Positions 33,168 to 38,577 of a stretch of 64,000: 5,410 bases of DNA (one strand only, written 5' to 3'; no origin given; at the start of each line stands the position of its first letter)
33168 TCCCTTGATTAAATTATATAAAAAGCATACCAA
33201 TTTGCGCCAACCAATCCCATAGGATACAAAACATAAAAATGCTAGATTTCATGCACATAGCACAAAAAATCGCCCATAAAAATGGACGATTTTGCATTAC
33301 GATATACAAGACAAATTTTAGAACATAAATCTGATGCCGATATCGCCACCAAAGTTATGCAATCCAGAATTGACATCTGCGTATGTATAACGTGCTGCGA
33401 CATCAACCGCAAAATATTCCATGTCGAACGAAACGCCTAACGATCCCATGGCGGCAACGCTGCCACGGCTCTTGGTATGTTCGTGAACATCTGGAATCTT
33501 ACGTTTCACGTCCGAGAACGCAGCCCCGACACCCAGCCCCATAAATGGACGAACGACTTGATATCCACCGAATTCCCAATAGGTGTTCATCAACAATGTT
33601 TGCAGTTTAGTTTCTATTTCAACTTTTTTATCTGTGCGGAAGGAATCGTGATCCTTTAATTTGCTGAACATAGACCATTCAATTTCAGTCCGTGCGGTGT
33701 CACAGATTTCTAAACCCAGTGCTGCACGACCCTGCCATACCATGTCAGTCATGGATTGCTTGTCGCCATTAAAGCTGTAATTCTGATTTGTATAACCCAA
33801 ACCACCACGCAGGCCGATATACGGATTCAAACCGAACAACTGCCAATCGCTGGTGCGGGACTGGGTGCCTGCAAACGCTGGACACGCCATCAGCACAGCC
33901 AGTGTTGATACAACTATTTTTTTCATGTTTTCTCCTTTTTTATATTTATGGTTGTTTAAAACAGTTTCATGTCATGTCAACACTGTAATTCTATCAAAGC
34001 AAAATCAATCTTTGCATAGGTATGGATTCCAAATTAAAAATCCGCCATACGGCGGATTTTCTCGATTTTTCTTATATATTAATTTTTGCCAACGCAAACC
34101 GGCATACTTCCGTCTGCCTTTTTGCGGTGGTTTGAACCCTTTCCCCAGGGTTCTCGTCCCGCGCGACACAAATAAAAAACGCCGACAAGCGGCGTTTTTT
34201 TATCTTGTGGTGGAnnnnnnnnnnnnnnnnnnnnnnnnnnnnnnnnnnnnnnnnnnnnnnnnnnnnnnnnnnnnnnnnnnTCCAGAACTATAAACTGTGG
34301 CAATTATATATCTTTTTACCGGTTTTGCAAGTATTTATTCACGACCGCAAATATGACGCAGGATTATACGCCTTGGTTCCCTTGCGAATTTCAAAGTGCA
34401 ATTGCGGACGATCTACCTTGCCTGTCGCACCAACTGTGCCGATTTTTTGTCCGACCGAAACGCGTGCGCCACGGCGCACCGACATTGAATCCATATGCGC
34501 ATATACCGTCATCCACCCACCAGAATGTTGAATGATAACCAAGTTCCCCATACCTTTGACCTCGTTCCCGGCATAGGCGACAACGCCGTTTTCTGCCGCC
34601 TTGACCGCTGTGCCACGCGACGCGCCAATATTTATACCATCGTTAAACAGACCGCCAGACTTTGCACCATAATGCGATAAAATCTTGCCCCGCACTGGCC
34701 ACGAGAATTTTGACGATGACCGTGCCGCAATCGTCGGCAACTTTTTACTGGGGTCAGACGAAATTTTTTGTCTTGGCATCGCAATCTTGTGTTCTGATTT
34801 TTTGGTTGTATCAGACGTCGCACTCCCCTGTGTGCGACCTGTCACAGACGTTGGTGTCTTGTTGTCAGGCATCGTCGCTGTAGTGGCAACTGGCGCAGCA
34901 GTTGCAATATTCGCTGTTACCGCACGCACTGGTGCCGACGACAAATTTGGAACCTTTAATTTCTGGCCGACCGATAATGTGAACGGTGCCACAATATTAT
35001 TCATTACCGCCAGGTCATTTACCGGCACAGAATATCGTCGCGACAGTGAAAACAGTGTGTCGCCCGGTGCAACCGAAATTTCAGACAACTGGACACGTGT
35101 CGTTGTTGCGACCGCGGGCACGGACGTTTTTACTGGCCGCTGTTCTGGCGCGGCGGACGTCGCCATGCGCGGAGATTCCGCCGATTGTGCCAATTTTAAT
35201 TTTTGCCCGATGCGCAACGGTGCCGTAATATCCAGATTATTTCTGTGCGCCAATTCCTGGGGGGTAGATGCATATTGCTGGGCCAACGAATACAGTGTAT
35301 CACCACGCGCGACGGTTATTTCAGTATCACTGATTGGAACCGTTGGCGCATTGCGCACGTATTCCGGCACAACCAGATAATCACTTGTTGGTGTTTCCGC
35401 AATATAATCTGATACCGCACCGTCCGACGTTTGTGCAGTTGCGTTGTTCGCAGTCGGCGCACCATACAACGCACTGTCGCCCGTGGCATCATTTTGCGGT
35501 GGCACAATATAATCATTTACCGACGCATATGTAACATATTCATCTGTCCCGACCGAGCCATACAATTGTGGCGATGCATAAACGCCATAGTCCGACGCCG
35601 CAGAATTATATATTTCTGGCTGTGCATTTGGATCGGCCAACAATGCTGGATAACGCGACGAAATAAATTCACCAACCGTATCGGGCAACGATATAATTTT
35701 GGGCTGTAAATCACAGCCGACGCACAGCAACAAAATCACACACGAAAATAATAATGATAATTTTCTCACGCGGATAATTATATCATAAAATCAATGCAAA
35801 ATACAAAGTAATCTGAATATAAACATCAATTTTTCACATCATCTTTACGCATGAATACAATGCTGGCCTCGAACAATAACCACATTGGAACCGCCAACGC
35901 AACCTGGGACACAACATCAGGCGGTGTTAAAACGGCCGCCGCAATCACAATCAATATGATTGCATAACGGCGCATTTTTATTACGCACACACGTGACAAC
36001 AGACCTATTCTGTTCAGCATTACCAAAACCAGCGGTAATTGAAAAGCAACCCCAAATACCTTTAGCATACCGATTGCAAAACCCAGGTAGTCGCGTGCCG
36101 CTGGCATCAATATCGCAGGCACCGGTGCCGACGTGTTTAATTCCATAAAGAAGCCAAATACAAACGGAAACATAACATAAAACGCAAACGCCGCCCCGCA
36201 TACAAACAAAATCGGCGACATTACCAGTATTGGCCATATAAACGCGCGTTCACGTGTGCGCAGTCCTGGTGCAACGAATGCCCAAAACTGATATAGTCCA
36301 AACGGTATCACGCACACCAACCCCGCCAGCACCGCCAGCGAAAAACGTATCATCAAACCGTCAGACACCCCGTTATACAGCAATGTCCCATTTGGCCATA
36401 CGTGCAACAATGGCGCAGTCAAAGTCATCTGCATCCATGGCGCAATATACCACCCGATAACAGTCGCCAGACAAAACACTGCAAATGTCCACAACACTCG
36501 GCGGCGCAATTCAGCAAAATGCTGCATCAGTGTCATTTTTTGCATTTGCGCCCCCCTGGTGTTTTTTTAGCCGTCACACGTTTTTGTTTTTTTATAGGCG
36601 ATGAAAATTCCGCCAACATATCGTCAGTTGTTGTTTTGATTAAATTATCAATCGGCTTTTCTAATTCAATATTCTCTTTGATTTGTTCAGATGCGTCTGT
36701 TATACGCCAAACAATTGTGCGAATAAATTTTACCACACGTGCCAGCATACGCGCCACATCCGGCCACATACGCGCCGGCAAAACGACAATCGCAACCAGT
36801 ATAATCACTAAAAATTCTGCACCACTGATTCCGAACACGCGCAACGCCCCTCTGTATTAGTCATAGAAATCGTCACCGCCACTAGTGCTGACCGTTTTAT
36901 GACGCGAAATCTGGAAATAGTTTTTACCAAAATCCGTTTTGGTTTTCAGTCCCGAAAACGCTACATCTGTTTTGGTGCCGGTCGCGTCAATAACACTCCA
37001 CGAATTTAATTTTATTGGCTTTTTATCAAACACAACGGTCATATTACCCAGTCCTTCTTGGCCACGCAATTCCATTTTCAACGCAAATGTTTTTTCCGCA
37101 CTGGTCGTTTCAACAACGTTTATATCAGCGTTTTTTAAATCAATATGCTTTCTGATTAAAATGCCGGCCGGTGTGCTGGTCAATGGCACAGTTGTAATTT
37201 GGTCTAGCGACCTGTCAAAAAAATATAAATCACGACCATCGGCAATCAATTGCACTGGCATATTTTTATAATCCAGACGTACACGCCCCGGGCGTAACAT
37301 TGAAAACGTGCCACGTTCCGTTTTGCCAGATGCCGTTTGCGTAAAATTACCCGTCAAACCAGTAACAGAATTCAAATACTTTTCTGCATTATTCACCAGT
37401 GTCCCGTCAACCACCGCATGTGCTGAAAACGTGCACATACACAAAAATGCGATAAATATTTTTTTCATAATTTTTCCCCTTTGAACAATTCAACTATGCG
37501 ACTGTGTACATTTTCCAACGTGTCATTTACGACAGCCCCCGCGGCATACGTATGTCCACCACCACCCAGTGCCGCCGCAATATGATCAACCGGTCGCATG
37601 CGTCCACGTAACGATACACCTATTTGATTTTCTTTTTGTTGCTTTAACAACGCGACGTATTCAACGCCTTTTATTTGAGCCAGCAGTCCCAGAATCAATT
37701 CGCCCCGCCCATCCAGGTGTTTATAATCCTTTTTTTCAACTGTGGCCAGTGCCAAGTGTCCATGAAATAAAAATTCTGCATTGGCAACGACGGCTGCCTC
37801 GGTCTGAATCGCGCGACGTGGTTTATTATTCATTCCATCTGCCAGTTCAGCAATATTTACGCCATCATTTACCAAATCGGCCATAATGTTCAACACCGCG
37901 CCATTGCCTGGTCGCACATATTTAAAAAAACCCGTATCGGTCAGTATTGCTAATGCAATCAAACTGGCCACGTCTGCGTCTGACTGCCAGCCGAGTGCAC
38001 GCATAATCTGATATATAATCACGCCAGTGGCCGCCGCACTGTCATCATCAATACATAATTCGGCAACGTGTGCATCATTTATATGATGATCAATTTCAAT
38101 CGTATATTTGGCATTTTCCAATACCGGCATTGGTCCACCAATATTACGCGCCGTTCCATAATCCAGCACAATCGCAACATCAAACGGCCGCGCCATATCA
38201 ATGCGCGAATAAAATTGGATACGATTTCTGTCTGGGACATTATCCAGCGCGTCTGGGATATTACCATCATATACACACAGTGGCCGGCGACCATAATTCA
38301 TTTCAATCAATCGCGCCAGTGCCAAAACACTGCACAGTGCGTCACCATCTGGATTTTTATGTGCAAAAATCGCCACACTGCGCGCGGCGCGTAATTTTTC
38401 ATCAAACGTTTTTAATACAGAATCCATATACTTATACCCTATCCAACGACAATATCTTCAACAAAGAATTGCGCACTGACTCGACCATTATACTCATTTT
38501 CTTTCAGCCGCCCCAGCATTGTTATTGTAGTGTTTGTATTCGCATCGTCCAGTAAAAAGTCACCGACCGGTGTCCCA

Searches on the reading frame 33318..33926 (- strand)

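Call 42: search_protein_families(library=pfam, proteins=[window:33318-33926:-], max_evalue=0.001)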
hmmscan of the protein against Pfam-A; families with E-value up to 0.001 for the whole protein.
window:33318-33926:- (202 aa): 1 family
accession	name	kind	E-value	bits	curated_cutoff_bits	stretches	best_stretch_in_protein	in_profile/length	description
PF13505.12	OMP_b-brl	-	1.7e-08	35.3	28.7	1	8-187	2-157/175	Outer membrane protein beta-barrel domain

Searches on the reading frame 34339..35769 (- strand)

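Call 42: search_protein_families(library=pfam, proteins=[window:34339-35769:-], max_evalue=0.001)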
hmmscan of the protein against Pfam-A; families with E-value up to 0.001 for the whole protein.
window:34339-35769:- (476 aa): 2 families
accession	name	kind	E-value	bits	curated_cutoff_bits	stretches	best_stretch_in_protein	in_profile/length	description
PF01551.29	Peptidase_M23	-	2.5e-31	108.2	28.7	1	375-470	2-96/96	Peptidase family M23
PF01476.26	LysM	-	5.1e-26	90.8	20.9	2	232-274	2-43/43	LysM domain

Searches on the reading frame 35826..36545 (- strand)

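Call 42: search_protein_families(library=pfam, proteins=[window:35826-36545:-], max_evalue=0.001)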
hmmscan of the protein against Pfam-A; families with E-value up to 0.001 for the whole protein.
window:35826-36545:- (239 aa): 1 family
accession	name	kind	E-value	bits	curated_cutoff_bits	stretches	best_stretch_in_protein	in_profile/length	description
PF00902.23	TatC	-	1e-57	195.7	25.1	1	8-220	1-208/208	Sec-independent protein translocase protein (TatC)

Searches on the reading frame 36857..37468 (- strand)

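Call 42: search_protein_families(library=pfam, proteins=[window:36857-37468:-], max_evalue=0.001)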
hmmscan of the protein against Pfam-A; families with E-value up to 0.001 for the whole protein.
window:36857-37468:- (203 aa): 1 family
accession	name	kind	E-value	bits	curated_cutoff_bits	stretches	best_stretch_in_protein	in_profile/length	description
PF03548.22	LolA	-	9e-25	87.8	23.6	1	34-187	2-164/165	Outer membrane lipoprotein carrier protein LolA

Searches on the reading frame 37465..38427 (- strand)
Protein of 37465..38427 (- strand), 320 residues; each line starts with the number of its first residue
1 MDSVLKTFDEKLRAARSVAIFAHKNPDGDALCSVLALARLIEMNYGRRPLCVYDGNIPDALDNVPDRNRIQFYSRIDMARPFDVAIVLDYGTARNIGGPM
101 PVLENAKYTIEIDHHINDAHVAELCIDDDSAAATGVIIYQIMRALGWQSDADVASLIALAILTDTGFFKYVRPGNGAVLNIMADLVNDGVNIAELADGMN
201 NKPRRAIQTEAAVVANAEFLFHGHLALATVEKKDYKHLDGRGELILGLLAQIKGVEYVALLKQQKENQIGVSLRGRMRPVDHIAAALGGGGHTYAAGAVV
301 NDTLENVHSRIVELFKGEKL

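Call 42: search_protein_families(library=pfam, proteins=[window:37465-38427:-], max_evalue=0.001)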
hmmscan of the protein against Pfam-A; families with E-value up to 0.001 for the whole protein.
window:37465-38427:- (320 aa): 2 families
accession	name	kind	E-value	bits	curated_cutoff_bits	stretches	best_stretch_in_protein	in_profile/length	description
PF01368.27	DHH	-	4.6e-14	53.2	28.1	1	18-161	2-125/125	DHH family, N-terminal domain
PF02272.25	DHHA1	-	2.3e-07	31.6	25.9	1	245-307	21-88/102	DHHA1 domain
